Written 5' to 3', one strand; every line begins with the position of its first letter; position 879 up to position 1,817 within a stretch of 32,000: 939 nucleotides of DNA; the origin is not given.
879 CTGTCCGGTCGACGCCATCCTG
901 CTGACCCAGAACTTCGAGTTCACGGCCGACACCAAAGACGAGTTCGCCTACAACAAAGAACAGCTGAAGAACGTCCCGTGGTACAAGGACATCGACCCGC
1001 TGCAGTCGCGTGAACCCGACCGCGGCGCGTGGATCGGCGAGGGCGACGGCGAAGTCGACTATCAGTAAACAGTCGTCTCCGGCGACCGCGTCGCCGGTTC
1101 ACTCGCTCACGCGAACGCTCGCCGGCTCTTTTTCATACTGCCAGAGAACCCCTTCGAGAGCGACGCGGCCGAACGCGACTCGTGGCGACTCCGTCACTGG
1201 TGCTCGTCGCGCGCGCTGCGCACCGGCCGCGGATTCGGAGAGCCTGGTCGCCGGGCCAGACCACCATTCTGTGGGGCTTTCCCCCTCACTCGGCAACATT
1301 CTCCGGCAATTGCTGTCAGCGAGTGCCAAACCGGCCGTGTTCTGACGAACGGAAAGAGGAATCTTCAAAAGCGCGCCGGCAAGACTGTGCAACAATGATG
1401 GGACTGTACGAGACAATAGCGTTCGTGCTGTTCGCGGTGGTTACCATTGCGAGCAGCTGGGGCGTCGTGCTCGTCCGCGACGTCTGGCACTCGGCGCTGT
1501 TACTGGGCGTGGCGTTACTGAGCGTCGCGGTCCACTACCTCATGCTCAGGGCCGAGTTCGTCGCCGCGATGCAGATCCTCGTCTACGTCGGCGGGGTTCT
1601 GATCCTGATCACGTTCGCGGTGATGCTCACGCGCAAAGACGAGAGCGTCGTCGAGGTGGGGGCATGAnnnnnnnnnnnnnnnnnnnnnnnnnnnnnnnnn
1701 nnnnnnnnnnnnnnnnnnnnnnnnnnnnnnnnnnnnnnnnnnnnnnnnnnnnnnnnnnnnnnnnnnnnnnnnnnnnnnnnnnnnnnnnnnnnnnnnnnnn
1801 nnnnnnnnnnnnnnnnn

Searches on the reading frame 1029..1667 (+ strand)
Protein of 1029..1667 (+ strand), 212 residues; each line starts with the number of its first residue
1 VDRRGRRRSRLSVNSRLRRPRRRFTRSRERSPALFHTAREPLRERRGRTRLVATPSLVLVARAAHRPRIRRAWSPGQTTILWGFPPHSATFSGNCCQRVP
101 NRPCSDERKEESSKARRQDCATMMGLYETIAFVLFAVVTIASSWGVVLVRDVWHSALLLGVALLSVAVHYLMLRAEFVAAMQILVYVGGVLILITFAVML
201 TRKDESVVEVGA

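Call 51: search_protein_families(library=pfam, proteins=[window:1029-1667:+], max_evalue=0.00001)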
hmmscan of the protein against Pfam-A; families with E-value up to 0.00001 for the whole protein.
window:1029-1667:+ (212 aa): 1 family
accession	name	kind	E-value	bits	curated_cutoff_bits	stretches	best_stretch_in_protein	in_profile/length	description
PF00499.25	Oxidored_q3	-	1.1e-19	71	33.2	1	142-205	1-64/146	NADH-ubiquinone/plastoquinone oxidoreductase chain 6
